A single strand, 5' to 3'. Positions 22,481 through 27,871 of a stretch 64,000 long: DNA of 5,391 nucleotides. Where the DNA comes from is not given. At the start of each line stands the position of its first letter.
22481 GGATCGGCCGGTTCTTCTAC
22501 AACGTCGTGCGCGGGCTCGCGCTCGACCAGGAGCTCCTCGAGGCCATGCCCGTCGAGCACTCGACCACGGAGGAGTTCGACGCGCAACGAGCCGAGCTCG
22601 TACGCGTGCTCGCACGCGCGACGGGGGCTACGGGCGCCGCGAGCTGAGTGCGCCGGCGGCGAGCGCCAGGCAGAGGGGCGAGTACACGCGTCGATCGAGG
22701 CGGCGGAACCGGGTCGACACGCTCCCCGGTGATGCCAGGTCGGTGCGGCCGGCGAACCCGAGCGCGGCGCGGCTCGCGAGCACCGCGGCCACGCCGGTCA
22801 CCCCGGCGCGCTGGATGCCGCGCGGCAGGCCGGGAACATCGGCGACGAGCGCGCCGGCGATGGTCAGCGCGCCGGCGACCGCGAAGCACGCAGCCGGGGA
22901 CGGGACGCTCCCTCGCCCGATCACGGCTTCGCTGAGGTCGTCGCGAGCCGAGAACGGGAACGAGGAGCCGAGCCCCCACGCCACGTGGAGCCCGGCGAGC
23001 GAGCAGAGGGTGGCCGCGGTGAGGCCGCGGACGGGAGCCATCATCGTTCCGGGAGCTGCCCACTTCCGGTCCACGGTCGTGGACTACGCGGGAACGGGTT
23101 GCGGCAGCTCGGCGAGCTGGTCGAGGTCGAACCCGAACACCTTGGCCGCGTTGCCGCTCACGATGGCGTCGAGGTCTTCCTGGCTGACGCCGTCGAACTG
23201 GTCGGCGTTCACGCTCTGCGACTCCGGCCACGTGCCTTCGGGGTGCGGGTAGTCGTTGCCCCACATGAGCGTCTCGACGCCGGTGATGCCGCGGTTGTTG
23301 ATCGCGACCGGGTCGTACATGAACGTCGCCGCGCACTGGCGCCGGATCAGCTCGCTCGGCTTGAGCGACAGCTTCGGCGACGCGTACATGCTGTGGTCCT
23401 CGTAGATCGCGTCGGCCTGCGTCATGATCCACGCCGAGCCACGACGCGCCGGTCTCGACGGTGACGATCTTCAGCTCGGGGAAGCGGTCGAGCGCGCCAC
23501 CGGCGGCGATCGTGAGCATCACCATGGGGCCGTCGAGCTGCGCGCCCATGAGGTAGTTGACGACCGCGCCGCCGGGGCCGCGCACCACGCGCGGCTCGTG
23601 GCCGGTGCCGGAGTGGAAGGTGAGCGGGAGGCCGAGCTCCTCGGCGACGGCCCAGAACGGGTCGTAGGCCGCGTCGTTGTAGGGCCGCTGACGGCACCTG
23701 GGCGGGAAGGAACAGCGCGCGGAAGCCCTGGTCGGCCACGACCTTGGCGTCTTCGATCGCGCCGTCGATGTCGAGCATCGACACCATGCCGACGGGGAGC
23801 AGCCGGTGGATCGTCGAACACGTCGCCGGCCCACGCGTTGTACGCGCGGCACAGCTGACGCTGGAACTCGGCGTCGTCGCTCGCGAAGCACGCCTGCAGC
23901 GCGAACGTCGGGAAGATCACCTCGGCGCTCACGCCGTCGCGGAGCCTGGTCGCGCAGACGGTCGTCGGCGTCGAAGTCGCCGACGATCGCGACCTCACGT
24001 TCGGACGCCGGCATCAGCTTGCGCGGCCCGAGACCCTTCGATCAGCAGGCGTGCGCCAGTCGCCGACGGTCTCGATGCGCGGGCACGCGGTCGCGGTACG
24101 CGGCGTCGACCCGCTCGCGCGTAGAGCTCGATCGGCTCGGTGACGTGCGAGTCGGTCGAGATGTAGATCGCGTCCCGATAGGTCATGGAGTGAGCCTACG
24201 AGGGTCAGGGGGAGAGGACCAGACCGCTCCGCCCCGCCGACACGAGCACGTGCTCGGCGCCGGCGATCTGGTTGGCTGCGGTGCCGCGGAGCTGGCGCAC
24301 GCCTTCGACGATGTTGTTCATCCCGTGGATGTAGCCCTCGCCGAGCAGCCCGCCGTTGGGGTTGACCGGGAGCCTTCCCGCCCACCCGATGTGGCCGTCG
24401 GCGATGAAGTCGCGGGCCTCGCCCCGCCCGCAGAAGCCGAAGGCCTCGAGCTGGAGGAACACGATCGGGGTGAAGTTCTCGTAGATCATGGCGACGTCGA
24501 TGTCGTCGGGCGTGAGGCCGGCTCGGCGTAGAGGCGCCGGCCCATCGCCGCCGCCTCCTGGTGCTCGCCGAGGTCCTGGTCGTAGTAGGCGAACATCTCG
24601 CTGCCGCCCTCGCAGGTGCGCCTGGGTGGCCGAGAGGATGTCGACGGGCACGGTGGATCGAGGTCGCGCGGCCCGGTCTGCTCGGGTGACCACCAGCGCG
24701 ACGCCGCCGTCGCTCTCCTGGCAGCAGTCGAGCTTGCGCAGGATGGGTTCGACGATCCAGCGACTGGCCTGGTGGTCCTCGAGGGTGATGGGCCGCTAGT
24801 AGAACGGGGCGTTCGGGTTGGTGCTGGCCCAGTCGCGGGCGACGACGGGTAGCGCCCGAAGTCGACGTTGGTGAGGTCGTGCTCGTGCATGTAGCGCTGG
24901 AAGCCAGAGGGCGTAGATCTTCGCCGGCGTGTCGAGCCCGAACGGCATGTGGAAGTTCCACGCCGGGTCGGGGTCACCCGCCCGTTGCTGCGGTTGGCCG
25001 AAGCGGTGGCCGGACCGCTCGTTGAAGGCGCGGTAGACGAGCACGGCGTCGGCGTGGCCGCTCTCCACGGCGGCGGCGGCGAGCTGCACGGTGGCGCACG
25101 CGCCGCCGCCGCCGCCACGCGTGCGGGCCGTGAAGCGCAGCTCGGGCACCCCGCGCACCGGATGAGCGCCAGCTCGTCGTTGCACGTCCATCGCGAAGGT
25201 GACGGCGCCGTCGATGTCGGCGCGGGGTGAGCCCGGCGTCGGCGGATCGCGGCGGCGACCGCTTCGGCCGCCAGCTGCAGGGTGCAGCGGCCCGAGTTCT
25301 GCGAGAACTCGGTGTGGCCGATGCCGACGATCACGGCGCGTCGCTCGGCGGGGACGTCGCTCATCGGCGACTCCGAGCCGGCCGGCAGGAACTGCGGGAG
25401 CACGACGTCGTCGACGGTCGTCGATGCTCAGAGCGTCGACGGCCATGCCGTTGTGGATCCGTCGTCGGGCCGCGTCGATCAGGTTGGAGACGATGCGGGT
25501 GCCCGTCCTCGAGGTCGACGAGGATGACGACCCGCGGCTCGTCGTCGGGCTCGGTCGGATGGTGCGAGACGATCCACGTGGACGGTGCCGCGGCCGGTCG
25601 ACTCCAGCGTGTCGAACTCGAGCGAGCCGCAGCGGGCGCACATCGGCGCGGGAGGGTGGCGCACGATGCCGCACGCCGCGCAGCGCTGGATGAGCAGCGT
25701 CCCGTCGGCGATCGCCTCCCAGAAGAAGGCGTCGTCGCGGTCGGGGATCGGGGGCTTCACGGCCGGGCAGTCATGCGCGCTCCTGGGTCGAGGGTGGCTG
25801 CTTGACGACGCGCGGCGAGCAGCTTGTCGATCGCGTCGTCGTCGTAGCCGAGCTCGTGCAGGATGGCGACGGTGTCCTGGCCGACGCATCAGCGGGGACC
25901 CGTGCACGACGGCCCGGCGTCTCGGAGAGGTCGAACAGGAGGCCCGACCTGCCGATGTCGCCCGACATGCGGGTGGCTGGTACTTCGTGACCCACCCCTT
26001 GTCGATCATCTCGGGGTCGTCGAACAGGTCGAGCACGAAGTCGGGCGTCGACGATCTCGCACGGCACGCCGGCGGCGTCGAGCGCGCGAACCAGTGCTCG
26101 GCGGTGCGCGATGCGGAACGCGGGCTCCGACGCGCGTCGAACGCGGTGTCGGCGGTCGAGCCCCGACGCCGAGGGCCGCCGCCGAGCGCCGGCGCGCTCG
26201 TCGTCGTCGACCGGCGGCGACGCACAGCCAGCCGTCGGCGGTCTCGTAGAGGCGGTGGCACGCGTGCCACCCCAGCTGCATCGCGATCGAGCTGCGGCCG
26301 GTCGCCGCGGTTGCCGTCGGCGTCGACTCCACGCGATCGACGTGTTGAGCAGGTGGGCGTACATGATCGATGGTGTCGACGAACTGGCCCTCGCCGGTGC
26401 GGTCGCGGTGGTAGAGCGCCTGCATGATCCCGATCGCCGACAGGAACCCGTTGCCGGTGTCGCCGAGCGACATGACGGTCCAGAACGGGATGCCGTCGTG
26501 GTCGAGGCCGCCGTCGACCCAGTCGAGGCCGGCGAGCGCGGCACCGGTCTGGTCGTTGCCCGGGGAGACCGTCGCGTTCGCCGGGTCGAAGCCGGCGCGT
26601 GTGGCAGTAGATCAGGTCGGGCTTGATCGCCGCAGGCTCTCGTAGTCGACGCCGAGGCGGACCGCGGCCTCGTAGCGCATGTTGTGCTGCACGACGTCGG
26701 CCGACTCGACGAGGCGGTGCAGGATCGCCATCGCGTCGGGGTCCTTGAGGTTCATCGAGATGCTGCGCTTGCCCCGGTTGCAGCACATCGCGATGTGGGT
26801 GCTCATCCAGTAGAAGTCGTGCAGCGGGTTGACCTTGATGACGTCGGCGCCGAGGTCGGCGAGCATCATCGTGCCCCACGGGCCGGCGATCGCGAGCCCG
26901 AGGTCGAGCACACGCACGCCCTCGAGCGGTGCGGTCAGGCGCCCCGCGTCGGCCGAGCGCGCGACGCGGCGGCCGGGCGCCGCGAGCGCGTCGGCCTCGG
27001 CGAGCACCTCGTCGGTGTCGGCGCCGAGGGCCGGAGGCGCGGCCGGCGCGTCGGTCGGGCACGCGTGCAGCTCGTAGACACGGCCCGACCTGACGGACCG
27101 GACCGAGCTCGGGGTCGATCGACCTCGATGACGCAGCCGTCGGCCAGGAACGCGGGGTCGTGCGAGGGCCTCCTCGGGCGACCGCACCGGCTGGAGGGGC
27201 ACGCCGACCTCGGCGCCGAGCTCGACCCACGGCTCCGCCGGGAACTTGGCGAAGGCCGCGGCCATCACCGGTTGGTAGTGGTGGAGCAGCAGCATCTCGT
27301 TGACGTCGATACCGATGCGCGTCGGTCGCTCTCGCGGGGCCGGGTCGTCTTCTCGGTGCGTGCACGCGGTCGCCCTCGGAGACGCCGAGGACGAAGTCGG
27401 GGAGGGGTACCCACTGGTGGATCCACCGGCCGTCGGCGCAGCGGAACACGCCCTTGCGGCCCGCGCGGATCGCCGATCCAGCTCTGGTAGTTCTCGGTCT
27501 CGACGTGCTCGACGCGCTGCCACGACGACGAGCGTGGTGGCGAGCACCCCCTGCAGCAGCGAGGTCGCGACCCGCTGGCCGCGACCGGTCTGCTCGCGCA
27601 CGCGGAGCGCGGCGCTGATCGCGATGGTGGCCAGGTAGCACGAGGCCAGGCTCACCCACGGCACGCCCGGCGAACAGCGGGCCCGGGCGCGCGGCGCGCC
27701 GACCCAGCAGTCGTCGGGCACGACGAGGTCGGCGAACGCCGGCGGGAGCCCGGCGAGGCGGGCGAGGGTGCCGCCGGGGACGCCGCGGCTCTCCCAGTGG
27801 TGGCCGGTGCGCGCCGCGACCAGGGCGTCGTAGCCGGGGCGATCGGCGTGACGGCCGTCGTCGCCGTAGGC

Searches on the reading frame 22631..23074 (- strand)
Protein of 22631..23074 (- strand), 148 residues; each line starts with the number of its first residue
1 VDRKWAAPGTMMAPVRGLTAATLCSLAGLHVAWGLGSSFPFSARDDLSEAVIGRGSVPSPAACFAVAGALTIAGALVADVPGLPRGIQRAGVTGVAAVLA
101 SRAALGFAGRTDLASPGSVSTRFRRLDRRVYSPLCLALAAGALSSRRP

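Call 83: search_protein_families(library=pfam, proteins=[window:22631-23074:-], max_evalue=0.001)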
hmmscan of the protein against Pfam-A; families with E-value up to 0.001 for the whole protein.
window:22631-23074:- (148 aa): 1 family
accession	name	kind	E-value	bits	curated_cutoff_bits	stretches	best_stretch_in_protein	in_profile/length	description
PF13160.11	DUF3995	-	1.6e-18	67.8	34.3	1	23-140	1-122/124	Protein of unknown function (DUF3995)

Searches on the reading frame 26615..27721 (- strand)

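Call 83: search_protein_families(library=pfam, proteins=[window:26615-27721:-], max_evalue=0.001)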
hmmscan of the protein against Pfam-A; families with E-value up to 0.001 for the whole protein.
window:26615-27721:- (369 aa): 1 family
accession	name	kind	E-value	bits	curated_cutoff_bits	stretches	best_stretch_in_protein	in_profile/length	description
PF02515.22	CoA_transf_3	-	7.9e-49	167.1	23.3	2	266-368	1-112/366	CoA-transferase family III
